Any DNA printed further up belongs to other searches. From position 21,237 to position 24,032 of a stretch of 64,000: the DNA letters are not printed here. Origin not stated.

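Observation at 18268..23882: Tandem long-RSH paralogues: intact Rel followed by a RelA-like copy with every HD metal ligand replaced, downstream of a double zinc-ribbon gene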

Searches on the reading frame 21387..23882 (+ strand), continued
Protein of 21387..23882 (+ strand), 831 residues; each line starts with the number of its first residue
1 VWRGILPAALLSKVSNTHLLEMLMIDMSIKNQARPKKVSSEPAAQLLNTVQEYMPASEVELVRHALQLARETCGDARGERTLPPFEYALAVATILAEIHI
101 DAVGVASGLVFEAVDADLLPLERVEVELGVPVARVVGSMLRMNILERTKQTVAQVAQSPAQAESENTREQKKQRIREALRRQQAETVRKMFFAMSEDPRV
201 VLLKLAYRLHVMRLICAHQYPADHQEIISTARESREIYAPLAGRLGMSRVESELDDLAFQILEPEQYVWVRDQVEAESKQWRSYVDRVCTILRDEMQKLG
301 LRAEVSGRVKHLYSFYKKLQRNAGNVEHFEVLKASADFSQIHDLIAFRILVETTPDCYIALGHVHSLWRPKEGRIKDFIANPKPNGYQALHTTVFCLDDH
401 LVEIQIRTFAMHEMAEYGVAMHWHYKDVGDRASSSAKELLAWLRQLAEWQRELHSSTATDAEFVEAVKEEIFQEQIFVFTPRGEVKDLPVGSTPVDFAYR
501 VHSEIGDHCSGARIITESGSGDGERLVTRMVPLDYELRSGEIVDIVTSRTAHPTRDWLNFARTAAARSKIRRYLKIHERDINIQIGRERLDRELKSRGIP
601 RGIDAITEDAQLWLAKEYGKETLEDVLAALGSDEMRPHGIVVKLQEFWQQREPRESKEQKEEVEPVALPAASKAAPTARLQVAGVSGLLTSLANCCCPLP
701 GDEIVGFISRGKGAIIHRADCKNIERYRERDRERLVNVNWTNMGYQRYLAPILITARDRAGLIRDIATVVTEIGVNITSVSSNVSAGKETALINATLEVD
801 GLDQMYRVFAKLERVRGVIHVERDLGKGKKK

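Call 30: find_encoding_contigs(protein=P0285, flank=8000, max_places=2)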
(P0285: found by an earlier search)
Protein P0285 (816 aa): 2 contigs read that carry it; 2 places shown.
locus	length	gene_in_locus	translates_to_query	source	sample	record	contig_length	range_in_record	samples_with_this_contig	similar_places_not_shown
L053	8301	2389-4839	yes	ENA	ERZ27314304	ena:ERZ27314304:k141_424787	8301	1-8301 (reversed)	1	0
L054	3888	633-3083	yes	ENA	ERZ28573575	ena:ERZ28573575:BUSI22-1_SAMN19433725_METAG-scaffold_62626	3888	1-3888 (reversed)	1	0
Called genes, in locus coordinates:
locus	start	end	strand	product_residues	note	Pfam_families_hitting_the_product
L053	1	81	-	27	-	?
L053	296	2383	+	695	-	PF13328:HD_4, PF01966:HD, PF04607:RelA_SpoT, PF02824:TGS, PF28438:RelA_RIS (weak), PF13291:ACT_4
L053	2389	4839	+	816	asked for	PF13328:HD_4, PF04607:RelA_SpoT, PF02824:TGS, PF19296:RelA_AH, PF28438:RelA_RIS, PF13291:ACT_4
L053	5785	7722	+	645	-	PF04234:CopC, PF05425:CopD, PF13115:YtkA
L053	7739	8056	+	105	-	PF00196:GerE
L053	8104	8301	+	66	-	?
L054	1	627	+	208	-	?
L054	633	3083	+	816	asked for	PF13328:HD_4, PF04607:RelA_SpoT, PF02824:TGS, PF19296:RelA_AH, PF28438:RelA_RIS, PF13291:ACT_4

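Call 48: find_homologous_proteins(query=P0285, max_evalue=1e-50)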
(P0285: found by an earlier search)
Query P0285 (816 aa): 7985 proteins with E <= 1e-50 among 8000 candidates; the best 120 are listed.
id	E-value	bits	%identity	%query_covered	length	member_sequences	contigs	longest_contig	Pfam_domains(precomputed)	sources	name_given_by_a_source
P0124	0.0e+0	1695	92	100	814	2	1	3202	PF04607.24,PF13328.13,PF19296.6,PF02824.28,PF13291.13,PF28438.1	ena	-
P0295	0.0e+0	1415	77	99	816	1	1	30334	PF04607.24,PF13328.13,PF19296.6,PF02824.28,PF13291.13,PF28438.1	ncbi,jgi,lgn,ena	jgi:GTP pyrophosphokinase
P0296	0.0e+0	1276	71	98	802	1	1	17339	PF04607.24,PF13328.13,PF19296.6,PF02824.28,PF13291.13,PF28438.1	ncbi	-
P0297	0.0e+0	1271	71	96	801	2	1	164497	PF04607.24,PF13328.13,PF19296.6,PF02824.28,PF13291.13,PF28438.1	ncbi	-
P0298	0.0e+0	1265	70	98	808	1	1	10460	PF04607.24,PF13328.13,PF19296.6,PF02824.28,PF13291.13,PF28438.1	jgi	jgi:guanosine-3',5'-bis(diphosphate) 3'-pyrophosphohydrolase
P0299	0.0e+0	1230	68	97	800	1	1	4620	PF04607.24,PF13328.13,PF19296.6,PF02824.28,PF13291.13,PF28438.1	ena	-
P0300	0.0e+0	1227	69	98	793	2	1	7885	PF04607.24,PF13328.13,PF19296.6,PF02824.28,PF13291.13,PF28438.1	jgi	jgi:guanosine-3',5'-bis(diphosphate) 3'-pyrophosphohydrolase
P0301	0.0e+0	1216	66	97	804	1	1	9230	PF04607.24,PF13328.13,PF19296.6,PF02824.28,PF13291.13,PF28438.1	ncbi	-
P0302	0.0e+0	1111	65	96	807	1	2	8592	PF04607.24,PF13328.13,PF19296.6,PF02824.28,PF13291.13,PF28438.1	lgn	-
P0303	0.0e+0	1081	63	96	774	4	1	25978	PF04607.24,PF13328.13,PF19296.6,PF02824.28,PF13291.13,PF28438.1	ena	-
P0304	0.0e+0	1079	64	92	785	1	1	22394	PF04607.24,PF13328.13,PF19296.6,PF02824.28,PF13291.13,PF28438.1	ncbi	-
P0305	0.0e+0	1033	61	97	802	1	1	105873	PF04607.24,PF13328.13,PF19296.6,PF02824.28,PF13291.13,PF28438.1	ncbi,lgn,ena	-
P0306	0.0e+0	1030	59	97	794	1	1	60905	PF04607.24,PF13328.13,PF19296.6,PF02824.28,PF13291.13,PF28438.1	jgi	jgi:GTP diphosphokinase / guanosine-3',5'-bis(diphosphate) 3'-diphosphatase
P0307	8.4e-298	1008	59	94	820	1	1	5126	PF04607.24,PF13328.13,PF19296.6,PF02824.28,PF13291.13,PF01842.32,PF28438.1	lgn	-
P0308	2.3e-290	984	58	95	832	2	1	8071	PF04607.24,PF13328.13,PF19296.6,PF02824.28,PF13291.13,PF01842.32,PF28438.1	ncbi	-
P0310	3.7e-222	758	47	93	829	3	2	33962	PF04607.24,PF13328.13,PF19296.6,PF02824.28,PF13291.13,PF28438.1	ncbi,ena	-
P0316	4.8e-195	668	44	93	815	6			PF04607.24,PF13328.13,PF19296.6,PF02824.28,PF13291.13,PF28438.1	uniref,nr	uniref:(P)ppGpp synthetase n=1 Tax=Thermosporothrix sp. COM3 TaxID=2490863 RepID=A0A455SZ19_9CHLR|nr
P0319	2.3e-194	666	43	87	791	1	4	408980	PF04607.24,PF13328.13,PF19296.6,PF02824.28,PF01966.29,PF13291.13,PF01842.32,PF28438.1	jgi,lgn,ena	jgi:guanosine-3',5'-bis(diphosphate) 3'-pyrophosphohydrolase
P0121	1.9e-193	663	47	83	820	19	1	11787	PF04607.24,PF13328.13,PF19296.6,PF02824.28,PF13291.13,PF01842.32,PF28438.1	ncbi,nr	ncbi:MAG TPA: RelA/SpoT family protein [Ktedonobacteraceae bacterium]|nr:RelA/SpoT family protein [K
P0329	4.7e-193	662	42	92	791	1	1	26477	PF04607.24,PF13328.13,PF19296.6,PF02824.28,PF01966.29,PF13291.13,PF28438.1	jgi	-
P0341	1.6e-192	660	46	83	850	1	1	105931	PF04607.24,PF13328.13,PF19296.6,PF02824.28,PF13291.13,PF01842.32,PF28438.1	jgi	jgi:guanosine-3',5'-bis(diphosphate) 3'-pyrophosphohydrolase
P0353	6.1e-191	655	43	87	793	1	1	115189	PF04607.24,PF13328.13,PF19296.6,PF02824.28,PF01966.29,PF13291.13,PF28438.1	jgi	jgi:guanosine-3',5'-bis(diphosphate) 3'-pyrophosphohydrolase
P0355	6.8e-191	655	44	88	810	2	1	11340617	PF04607.24,PF13328.13,PF19296.6,PF02824.28,PF13291.13,PF01842.32,PF28438.1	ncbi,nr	ncbi:RelA/SpoT family protein [Ktedonosporobacter rubrisoli]|nr:RelA/SpoT family protein [Ktedonospo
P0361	1.2e-190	654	41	97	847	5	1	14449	PF04607.24,PF13328.13,PF19296.6,PF02824.28,PF13291.13,PF01842.32,PF28438.1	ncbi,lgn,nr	ncbi:MAG: RelA/SpoT family protein [Chloroflexota bacterium]|nr:RelA/SpoT family protein [Chloroflex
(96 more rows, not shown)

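Call 49: find_encoding_contigs(protein=P0355, flank=7000, max_places=1)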
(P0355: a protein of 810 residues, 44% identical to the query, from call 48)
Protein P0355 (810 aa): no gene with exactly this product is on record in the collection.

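Call 50: find_encoding_contigs(protein=P0297, flank=7000, max_places=1)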
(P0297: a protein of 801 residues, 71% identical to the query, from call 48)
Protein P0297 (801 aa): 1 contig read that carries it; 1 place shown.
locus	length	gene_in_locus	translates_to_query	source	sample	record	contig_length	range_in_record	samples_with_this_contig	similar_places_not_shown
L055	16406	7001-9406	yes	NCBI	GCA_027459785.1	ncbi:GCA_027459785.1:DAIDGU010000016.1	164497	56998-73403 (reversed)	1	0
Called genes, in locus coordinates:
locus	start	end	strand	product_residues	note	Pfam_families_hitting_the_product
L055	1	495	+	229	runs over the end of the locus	-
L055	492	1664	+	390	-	PF02595:Gly_kinase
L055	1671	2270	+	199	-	-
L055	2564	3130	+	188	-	PF00364:Biotin_lipoyl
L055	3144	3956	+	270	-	-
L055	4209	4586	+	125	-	PF00072:Response_reg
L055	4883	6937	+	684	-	PF13328:HD_4, PF01966:HD, PF04607:RelA_SpoT, PF02824:TGS, PF28438:RelA_RIS (weak), PF13291:ACT_4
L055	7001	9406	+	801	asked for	PF13328:HD_4, PF04607:RelA_SpoT, PF02824:TGS, PF19296:RelA_AH, PF28438:RelA_RIS, PF13291:ACT_4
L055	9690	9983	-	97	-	PF04226:Transgly_assoc (weak)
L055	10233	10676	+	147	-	-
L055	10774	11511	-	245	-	PF04893:Yip1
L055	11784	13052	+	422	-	PF01757:Acyl_transf_3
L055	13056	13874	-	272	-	PF03988:DUF347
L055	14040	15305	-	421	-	-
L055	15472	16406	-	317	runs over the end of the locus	PF01553:Acyltransferase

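Call 53: find_encoding_contigs(protein=P0319, flank=6000, max_places=2)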
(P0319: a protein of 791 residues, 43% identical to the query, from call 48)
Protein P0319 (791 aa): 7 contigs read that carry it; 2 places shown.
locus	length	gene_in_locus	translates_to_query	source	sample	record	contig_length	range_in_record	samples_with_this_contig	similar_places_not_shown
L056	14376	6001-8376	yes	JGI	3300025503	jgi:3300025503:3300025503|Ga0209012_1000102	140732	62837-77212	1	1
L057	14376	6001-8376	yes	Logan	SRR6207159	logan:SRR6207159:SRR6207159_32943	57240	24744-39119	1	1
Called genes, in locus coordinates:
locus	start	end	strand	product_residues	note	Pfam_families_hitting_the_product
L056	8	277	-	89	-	-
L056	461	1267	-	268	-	PF02616:SMC_ScpA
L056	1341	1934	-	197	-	PF01966:HD (faint)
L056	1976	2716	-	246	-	PF02163:Peptidase_M50 (faint)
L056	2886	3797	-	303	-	PF12706:Lactamase_B_2 (weak)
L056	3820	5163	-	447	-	PF01702:TGT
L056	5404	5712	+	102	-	PF13451:zf_Tbcl, PF23477:zf_Tbcl_2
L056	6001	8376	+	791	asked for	PF13328:HD_4, PF01966:HD, PF13328:HD_4, PF04607:RelA_SpoT, PF02824:TGS, PF19296:RelA_AH, PF28438:RelA_RIS, PF13291:ACT_4, +1 more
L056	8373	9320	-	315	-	PF03193:RsgA_GTPase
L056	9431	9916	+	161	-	-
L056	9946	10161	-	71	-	-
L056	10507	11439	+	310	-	PF00294:PfkB, PF08543:Phos_pyr_kin (weak)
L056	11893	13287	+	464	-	PF05697:Trigger_N, PF00254:FKBP_C, PF05698:Trigger_C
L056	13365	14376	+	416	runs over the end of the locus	PF06689:zf-C4_ClpX, PF00493:MCM (weak), PF05496:RuvB_N (weak), PF01078:Mg_chelatase (faint), PF07724:AAA_2, PF00004:AAA, PF07728:AAA_5 (weak), PF10431:ClpB_D2-small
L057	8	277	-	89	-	-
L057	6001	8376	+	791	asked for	PF13328:HD_4, PF01966:HD, PF13328:HD_4, PF04607:RelA_SpoT, PF02824:TGS, PF19296:RelA_AH, PF28438:RelA_RIS, PF13291:ACT_4, +1 more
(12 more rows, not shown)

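Call 54: find_encoding_contigs(protein=P0341, flank=6000, max_places=1)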
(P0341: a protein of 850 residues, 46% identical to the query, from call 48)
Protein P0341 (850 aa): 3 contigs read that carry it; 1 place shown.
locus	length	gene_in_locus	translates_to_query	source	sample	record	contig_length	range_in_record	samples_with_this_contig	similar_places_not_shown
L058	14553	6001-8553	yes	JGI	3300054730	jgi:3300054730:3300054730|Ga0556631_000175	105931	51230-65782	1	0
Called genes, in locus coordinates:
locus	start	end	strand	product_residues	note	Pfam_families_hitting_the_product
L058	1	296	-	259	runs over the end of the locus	PF20554:DUF6766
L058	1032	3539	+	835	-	PF00133:tRNA-synt_1, PF09334:tRNA-synt_1g, PF13603:tRNA-synt_1_2, PF00133:tRNA-synt_1, PF08264:Anticodon_1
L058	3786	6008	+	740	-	PF13328:HD_4, PF01966:HD, PF04607:RelA_SpoT, PF02824:TGS, PF28438:RelA_RIS, PF13291:ACT_4 (weak)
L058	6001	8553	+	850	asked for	PF13328:HD_4, PF04607:RelA_SpoT, PF02824:TGS, PF19296:RelA_AH, PF28438:RelA_RIS, PF01842:ACT, PF13291:ACT_4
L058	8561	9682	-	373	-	PF03193:RsgA_GTPase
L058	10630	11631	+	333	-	PF02541:Ppx-GppA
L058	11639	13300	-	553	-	PF03734:YkuD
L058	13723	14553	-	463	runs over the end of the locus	PF02881:SRP54_N, PF13401:AAA_22 (weak), PF00448:SRP54, PF02978:SRP_SPB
